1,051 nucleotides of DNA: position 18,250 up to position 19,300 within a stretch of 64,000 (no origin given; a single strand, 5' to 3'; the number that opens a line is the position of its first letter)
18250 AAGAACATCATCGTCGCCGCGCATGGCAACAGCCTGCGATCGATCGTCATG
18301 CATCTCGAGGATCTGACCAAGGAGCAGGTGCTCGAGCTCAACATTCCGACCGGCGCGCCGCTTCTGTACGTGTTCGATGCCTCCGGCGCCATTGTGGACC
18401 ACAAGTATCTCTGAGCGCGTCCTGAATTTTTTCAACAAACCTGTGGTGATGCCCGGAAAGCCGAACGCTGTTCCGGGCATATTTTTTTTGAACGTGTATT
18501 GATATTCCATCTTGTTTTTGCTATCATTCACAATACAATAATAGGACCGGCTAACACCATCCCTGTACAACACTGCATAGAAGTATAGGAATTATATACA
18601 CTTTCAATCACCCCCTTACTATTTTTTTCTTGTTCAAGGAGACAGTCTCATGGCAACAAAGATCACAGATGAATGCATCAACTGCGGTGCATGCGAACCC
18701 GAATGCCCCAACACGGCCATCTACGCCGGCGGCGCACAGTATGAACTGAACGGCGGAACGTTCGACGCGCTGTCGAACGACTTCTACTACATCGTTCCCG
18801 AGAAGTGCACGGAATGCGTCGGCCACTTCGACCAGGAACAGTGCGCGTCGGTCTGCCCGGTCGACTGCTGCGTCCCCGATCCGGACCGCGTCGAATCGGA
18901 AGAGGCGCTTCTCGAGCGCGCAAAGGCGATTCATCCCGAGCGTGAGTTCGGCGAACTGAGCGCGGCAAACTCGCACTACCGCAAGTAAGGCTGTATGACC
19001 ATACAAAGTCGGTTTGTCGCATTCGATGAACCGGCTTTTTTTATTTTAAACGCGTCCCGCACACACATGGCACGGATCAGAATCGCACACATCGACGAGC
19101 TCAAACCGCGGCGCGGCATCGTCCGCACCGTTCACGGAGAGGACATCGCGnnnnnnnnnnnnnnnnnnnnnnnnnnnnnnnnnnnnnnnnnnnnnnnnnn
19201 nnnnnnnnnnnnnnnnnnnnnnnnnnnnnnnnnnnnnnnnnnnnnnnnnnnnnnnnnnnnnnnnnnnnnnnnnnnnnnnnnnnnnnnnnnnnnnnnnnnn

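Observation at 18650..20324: Ferredoxin and small Rieske protein sit immediately upstream of the B12/Fe-S enzyme QueG, with the Rieske gene translationally overlapping it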

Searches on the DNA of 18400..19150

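Call 79: search_rna_families(source=window, start=18400, end=19150, threshold=evalue, max_evalue=1)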
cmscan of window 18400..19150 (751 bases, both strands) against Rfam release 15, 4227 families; matches with E-value up to 1: 0.
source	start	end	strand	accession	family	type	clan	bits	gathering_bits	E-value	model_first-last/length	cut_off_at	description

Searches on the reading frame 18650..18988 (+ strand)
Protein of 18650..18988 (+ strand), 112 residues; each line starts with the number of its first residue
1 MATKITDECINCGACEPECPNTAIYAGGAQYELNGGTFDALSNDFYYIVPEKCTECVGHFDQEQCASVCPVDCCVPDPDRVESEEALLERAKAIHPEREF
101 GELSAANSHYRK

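Call 3: search_protein_families(library=pfam, proteins=[window:18650-18988:+])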
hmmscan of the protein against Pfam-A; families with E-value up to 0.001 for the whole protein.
window:18650-18988:+ (112 aa): 8 families
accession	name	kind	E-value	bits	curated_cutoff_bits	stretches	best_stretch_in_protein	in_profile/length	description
PF12838.12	Fer4_7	-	3.6e-08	34.2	27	1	9-73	2-52/52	4Fe-4S dicluster domain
PF00037.32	Fer4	-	1e-06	28.7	21.1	1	4-25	3-24/24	4Fe-4S binding domain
PF13187.11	Fer4_9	-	1.7e-06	28.4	27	1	8-72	1-50/52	4Fe-4S dicluster domain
PF12797.12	Fer4_2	-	2.8e-05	24.2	24.5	0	6-20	7-21/22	4Fe-4S binding domain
PF13183.11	Fer4_8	-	7.2e-05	23.7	27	1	7-72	3-67/68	4Fe-4S dicluster domain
PF12800.12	Fer4_4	-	0.00015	22.3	24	1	7-21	2-16/17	4Fe-4S binding domain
PF13237.11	Fer4_10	-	0.00063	20.1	25.5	1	5-70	5-53/53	4Fe-4S dicluster domain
PF12798.12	Fer4_3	-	0.00094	20.3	27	0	9-23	1-15/15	4Fe-4S binding domain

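Call 4: search_protein_families(library=ncbifam, proteins=[window:18650-18988:+])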
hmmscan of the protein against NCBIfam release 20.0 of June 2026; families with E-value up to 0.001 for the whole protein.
window:18650-18988:+ (112 aa): 5 families
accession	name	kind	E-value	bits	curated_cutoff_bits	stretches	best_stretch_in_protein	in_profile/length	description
NF033683.1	di_4Fe-4S_YfhL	equivalog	1.3e-29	102.3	86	1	1-92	1-78/80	YfhL family 4Fe-4S dicluster ferredoxin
NF058577.1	FdxA_fam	equivalog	7.3e-13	48.5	65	1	1-34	1-34/52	4Fe-4S ferredoxin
NF045490.1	FdxA_Protbact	equivalog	3e-06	27.4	135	1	7-28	38-59/104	ferredoxin FdxA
NF045480.1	FdxA_Actino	equivalog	2e-05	24.8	125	1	6-27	37-58/107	ferredoxin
TIGR01971.1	NuoI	subfamily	0.00063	19.3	113.05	1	8-34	82-107/121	NADH-quinone oxidoreductase, chain I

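Call 40: search_solved_structures(query=window:18650-18988:+, max_evalue=0.001, show_alignments=1)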
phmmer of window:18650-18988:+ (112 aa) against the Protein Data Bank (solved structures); distinct sequences matched with E-value up to 0.001: 20.
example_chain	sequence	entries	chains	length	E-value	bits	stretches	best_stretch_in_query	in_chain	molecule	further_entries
2fgo_A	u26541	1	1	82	3.5e-20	75.6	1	3-94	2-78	Ferredoxin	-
1blu_A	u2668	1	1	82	1.9e-19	73.2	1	3-91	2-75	FERREDOXIN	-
3exy_A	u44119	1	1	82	2.3e-19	73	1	3-91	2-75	Ferredoxin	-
3eun_A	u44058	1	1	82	1.1e-18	70.7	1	3-91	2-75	Ferredoxin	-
2zvs_A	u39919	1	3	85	5.8e-17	65.2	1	4-95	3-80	Uncharacterized ferredoxin-like protein yfhL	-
1rgv_A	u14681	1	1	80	1.7e-13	54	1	4-95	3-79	ferredoxin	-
1fca_A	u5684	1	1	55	6.6e-08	36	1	5-35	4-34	FERREDOXIN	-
8rja_F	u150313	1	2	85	6.7e-07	32.8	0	3-33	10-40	NAD(P)H-quinone oxidoreductase subunit I, chloroplastic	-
1fdn_A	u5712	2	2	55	6.7e-07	32.8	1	5-35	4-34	FERREDOXIN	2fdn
9g03_E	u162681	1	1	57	2.3e-06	31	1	1-75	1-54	Ferredoxin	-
1clf_A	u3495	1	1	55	0.00014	25.3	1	3-34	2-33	FERREDOXIN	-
1dur_A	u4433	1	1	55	0.00027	24.4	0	4-28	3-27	2[4FE-4S] FERREDOXIN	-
1h98_A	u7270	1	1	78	0.00048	23.6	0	7-26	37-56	FERREDOXIN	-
1b0t_A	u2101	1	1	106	0.0005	23.5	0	6-26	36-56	PROTEIN (FERREDOXIN I)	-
1frh_A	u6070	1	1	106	0.00063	23.2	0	6-26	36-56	FERREDOXIN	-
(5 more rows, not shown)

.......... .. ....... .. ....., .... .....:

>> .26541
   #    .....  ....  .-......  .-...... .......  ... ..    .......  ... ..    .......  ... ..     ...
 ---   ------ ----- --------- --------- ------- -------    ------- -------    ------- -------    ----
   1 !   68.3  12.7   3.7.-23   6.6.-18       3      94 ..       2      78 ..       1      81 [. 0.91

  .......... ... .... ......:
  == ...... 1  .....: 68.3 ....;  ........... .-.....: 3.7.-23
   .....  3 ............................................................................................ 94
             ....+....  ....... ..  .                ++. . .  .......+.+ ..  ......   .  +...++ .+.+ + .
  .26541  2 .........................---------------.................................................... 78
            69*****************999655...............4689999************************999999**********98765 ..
